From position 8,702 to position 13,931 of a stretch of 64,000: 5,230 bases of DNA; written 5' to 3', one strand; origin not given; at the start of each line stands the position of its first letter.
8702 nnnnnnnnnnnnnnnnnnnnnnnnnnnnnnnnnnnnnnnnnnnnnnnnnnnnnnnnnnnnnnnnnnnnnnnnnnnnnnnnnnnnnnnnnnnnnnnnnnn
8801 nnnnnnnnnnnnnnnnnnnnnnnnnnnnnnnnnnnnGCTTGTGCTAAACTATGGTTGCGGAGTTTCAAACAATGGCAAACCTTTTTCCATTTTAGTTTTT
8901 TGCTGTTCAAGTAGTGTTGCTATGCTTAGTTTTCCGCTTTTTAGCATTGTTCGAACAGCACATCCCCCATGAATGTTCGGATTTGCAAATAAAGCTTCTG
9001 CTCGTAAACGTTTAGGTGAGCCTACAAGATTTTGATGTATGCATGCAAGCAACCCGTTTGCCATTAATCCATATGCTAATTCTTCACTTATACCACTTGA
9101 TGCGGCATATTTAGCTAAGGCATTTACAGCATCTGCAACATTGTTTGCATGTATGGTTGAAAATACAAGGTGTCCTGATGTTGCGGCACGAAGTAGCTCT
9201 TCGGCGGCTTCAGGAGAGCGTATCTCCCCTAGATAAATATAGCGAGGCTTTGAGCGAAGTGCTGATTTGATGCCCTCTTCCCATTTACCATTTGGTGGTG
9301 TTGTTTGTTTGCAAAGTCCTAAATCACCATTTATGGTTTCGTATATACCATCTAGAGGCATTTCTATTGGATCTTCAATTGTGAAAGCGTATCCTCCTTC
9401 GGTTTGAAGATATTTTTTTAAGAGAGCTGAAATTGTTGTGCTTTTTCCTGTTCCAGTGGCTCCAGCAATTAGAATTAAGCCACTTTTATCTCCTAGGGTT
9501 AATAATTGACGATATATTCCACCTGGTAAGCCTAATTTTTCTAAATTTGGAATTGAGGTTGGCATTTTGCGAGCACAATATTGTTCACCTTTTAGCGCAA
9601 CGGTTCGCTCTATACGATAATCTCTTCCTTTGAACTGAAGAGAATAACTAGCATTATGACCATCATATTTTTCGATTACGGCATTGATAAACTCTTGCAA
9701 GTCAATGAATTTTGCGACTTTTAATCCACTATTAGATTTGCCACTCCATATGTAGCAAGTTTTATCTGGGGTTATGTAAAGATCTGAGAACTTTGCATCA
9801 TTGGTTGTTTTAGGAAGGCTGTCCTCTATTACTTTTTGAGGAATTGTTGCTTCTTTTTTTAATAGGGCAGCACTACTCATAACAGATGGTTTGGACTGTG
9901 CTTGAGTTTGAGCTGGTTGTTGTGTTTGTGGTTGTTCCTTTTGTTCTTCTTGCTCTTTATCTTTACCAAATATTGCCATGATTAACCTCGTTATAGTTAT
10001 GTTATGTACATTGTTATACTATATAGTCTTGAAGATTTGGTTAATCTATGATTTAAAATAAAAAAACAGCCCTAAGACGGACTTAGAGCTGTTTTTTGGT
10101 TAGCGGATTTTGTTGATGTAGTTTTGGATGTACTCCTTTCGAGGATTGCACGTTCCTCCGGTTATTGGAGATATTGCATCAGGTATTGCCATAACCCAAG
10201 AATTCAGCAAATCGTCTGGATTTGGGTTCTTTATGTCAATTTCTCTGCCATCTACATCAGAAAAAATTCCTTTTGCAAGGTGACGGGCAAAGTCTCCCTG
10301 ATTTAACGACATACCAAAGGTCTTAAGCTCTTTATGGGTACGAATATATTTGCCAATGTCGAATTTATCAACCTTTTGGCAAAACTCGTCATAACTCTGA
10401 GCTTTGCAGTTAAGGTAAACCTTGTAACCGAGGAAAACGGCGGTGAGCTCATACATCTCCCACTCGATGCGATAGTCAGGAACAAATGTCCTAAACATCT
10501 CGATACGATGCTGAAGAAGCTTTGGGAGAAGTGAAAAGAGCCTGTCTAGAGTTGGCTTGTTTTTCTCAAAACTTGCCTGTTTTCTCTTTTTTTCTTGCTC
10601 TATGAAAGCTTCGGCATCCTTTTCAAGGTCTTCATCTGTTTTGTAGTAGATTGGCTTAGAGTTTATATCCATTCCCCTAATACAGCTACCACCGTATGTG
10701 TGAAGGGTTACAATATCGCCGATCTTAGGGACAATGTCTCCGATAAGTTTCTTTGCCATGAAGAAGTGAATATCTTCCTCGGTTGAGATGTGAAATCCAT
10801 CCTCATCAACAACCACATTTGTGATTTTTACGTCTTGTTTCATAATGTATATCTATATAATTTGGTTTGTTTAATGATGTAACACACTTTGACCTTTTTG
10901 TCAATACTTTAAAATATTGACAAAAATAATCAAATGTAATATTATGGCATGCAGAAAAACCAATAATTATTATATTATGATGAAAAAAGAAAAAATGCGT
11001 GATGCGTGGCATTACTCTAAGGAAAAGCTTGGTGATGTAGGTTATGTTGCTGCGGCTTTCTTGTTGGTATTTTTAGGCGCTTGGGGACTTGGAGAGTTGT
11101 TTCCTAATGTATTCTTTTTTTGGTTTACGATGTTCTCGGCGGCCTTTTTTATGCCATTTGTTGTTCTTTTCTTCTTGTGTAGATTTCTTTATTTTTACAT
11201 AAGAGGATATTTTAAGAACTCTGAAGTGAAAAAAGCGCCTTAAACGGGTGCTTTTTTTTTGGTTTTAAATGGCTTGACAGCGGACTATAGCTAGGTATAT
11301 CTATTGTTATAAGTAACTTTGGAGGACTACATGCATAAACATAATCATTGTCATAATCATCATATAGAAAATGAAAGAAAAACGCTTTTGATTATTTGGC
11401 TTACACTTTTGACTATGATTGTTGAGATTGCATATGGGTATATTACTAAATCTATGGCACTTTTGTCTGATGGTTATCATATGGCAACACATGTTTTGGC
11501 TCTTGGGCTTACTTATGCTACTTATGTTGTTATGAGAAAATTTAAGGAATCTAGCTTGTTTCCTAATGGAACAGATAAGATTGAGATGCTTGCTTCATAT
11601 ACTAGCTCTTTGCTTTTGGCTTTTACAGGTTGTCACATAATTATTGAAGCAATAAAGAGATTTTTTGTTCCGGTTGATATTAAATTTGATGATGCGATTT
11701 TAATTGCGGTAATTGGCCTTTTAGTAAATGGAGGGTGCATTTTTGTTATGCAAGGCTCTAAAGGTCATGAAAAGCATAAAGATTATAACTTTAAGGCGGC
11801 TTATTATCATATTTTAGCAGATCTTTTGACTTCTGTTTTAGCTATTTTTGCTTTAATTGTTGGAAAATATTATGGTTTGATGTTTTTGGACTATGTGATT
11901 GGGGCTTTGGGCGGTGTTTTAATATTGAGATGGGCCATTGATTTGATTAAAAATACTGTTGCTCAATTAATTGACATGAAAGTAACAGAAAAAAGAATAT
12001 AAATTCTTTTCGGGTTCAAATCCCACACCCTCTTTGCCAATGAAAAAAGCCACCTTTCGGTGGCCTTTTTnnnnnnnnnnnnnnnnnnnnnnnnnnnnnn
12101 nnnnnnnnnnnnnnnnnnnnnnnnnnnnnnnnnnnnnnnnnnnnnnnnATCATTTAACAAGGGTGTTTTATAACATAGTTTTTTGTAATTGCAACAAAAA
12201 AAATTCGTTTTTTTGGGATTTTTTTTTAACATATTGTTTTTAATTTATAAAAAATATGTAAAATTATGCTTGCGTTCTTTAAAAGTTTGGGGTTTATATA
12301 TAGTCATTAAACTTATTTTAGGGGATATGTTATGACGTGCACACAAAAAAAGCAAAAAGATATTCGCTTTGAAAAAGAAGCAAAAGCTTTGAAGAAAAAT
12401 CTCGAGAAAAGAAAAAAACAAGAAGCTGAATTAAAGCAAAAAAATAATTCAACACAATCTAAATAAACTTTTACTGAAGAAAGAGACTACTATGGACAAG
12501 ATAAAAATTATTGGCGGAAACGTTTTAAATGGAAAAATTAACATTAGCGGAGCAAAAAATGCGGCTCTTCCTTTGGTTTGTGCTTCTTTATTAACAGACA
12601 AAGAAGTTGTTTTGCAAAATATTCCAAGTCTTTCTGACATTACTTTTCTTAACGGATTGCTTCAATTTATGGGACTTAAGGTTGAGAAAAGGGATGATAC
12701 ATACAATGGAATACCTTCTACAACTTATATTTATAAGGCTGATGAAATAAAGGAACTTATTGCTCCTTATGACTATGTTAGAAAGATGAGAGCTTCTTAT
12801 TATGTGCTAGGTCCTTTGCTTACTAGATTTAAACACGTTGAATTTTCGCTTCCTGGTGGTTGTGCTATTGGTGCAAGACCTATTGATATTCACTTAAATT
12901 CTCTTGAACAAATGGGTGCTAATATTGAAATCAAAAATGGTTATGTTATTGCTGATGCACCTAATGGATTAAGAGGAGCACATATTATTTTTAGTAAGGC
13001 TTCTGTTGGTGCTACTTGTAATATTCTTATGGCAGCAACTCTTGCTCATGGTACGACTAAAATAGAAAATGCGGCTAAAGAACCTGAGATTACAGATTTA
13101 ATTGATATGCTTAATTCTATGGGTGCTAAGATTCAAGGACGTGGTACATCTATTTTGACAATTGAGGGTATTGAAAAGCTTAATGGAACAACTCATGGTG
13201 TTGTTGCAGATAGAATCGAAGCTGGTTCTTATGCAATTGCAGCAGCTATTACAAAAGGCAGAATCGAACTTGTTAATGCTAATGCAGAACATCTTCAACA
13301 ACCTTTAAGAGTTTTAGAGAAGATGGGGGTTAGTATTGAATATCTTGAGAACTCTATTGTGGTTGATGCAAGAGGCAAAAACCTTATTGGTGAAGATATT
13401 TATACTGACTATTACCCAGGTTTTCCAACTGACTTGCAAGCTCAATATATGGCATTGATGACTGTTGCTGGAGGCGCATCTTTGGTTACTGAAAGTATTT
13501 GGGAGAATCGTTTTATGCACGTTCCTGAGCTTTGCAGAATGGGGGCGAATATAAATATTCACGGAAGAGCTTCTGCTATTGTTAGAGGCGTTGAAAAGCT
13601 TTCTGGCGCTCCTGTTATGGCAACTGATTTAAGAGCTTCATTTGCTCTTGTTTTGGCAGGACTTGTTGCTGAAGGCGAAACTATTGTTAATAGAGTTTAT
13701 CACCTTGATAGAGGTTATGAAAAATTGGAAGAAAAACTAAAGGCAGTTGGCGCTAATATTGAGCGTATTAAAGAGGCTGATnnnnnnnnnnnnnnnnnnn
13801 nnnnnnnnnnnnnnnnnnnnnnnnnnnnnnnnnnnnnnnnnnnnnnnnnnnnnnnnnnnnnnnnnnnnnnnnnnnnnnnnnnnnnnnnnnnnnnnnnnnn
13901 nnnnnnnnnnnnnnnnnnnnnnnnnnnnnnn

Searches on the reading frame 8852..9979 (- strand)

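Call 65: search_protein_families(library=pfam, proteins=[window:8852-9979:-], max_evalue=0.00001)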
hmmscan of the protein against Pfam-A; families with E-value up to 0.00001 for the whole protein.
window:8852-9979:- (376 aa): 1 family
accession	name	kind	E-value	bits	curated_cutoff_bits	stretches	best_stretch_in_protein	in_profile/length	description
PF00437.27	T2SSE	-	5.1e-31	108.1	24.9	1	120-359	93-322/370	Type II/IV secretion system protein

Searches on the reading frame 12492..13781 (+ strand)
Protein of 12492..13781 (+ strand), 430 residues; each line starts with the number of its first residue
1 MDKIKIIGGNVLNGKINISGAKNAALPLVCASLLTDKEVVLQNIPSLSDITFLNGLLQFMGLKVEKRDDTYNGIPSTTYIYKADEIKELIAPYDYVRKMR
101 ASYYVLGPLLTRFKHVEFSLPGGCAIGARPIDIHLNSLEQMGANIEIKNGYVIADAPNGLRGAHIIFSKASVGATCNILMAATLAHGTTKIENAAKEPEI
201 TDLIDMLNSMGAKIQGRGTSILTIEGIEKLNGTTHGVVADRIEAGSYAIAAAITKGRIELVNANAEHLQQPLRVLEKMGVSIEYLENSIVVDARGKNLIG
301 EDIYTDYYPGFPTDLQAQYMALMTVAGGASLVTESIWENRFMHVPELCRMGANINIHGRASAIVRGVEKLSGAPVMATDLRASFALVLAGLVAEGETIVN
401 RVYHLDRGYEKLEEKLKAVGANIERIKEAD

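Call 65: search_protein_families(library=pfam, proteins=[window:12492-13781:+], max_evalue=0.00001)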
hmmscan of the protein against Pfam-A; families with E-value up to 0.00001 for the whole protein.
window:12492-13781:+ (430 aa): 1 family
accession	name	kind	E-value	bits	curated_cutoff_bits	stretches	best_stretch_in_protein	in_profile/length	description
PF00275.25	EPSP_synthase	-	7.7e-105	351.4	22.8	1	9-416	4-417/417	EPSP synthase (3-phosphoshikimate 1-carboxyvinyltransferase)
